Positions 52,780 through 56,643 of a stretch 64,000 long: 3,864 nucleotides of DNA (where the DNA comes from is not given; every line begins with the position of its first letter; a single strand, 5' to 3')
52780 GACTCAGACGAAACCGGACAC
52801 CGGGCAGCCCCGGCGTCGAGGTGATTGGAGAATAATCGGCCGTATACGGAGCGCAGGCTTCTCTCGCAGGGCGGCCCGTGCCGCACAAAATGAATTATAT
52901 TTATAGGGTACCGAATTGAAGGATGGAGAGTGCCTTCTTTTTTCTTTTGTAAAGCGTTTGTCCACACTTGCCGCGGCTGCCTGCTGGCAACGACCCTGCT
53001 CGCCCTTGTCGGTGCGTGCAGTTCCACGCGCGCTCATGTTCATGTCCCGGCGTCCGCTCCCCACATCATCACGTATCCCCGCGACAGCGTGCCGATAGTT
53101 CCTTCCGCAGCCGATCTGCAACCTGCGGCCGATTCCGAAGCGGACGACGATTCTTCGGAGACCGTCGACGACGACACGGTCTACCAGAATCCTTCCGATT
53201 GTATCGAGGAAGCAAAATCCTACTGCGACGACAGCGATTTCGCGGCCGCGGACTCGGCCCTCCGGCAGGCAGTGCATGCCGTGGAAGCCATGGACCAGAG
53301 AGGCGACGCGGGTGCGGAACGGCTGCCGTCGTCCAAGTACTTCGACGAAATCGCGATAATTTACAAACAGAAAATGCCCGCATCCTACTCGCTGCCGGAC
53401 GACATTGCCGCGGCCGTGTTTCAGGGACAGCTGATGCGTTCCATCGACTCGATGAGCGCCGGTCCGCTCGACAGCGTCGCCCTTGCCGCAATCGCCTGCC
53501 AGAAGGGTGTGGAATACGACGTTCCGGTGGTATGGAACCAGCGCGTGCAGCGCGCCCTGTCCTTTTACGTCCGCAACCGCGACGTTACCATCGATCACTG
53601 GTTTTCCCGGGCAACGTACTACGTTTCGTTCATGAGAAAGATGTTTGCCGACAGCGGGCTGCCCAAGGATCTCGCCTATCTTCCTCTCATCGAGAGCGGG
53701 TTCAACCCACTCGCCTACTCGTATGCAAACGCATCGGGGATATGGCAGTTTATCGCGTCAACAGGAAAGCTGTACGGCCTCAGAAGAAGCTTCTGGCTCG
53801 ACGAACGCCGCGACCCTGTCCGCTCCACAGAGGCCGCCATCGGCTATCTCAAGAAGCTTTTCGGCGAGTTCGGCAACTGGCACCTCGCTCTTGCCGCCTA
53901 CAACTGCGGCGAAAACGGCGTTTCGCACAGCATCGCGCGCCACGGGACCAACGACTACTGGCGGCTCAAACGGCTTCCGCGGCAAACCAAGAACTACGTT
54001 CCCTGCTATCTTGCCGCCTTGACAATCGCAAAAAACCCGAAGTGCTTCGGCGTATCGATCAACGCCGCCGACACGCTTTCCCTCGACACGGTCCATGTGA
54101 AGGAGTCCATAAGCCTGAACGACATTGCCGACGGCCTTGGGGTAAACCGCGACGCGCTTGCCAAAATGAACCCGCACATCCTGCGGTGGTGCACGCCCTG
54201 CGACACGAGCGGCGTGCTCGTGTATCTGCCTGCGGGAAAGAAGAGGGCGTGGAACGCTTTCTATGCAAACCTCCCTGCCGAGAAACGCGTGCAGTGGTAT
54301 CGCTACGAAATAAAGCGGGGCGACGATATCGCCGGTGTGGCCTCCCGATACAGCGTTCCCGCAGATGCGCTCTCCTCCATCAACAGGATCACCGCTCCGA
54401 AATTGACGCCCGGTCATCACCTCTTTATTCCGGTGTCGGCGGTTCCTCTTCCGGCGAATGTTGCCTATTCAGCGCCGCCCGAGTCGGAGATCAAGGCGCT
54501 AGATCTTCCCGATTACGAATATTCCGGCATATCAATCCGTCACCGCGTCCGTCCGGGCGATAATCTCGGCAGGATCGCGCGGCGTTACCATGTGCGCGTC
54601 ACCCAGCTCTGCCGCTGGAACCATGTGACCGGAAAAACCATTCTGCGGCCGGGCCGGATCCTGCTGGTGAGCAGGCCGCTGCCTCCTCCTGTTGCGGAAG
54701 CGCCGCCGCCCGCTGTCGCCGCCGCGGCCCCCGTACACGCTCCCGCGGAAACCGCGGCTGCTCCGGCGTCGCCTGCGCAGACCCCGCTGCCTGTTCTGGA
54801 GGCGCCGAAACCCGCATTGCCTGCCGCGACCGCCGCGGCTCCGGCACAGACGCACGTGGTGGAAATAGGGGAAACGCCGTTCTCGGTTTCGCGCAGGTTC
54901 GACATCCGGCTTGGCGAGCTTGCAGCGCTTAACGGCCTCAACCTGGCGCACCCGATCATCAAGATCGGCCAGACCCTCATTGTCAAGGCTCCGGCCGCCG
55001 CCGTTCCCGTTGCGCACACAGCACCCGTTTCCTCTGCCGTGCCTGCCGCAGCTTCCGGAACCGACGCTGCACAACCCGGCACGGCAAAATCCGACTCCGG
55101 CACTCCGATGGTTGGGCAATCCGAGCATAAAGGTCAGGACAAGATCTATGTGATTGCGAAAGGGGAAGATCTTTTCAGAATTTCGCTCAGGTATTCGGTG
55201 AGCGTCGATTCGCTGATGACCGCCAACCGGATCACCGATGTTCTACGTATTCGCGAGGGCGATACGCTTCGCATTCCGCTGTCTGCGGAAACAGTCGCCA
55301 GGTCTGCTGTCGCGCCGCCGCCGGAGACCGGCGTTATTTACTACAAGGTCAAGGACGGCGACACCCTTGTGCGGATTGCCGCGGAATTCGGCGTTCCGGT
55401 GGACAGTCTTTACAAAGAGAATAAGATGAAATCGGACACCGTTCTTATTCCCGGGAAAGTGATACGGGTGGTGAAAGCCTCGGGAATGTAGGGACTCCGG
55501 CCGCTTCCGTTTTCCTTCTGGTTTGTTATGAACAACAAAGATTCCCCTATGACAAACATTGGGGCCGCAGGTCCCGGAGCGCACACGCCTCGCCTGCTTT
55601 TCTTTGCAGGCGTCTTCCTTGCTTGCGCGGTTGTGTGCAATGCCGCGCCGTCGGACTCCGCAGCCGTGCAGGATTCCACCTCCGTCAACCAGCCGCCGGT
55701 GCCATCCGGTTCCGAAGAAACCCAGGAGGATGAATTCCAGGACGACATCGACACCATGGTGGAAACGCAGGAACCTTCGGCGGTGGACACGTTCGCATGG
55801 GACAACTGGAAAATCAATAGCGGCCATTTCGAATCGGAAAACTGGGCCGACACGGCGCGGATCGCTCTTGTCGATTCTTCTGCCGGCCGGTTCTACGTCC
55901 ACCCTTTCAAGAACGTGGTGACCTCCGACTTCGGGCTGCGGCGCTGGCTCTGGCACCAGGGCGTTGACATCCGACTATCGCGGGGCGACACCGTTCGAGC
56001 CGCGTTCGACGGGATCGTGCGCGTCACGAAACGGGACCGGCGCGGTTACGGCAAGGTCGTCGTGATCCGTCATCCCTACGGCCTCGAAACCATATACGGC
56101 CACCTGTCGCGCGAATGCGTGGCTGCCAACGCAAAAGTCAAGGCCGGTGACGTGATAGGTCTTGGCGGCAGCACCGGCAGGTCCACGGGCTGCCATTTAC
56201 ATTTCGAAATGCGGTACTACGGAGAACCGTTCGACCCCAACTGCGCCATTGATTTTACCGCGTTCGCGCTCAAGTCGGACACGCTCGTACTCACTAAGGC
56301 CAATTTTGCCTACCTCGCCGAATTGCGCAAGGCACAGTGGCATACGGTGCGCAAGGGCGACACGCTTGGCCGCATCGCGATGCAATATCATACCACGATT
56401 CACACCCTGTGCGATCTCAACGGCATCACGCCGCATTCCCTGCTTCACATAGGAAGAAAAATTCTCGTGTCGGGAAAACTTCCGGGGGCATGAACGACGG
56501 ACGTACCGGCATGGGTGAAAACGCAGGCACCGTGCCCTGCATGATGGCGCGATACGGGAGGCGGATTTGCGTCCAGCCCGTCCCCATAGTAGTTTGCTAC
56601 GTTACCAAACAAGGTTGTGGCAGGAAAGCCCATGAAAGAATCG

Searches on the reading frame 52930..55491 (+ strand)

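Call 58: search_protein_families(library=pfam, proteins=[window:52930-55491:+], max_evalue=0.001)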
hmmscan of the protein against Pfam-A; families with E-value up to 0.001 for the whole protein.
window:52930-55491:+ (853 aa): 4 families
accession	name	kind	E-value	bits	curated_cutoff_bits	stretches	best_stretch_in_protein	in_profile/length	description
PF01476.26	LysM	-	8.3e-55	182.9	20.9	5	538-580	1-42/43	LysM domain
PF01464.25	SLT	-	2.6e-25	88.7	21.3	1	245-344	14-114/117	Transglycosylase SLT domain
PF23473.1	LysM3_LYK4_5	-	1.3e-13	51.2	29.3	0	805-839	5-38/48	LYK4/5 LysM3 domain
PF23446.1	LysM1_NFP_LYK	-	7.5e-10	40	36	0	466-503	17-56/60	NFP/LYK LysM1 domain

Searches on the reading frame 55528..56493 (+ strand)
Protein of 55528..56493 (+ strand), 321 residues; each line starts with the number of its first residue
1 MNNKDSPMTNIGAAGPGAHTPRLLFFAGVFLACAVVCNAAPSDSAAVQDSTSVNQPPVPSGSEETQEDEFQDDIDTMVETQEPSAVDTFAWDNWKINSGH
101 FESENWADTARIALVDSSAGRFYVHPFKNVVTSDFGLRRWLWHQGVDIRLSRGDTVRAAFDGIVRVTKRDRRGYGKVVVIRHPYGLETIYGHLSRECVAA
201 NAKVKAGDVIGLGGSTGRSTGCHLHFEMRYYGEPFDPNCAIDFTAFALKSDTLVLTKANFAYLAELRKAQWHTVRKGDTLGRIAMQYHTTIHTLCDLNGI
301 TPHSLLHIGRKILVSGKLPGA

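Call 58: search_protein_families(library=pfam, proteins=[window:55528-56493:+], max_evalue=0.001)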
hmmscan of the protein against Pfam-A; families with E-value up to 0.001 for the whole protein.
window:55528-56493:+ (321 aa): 2 families
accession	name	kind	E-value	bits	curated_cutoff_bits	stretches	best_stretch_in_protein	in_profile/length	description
PF01551.29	Peptidase_M23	-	2e-31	108.5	28.7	1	143-237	3-96/96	Peptidase family M23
PF01476.26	LysM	-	6.2e-13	48.9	20.9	1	272-314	1-42/43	LysM domain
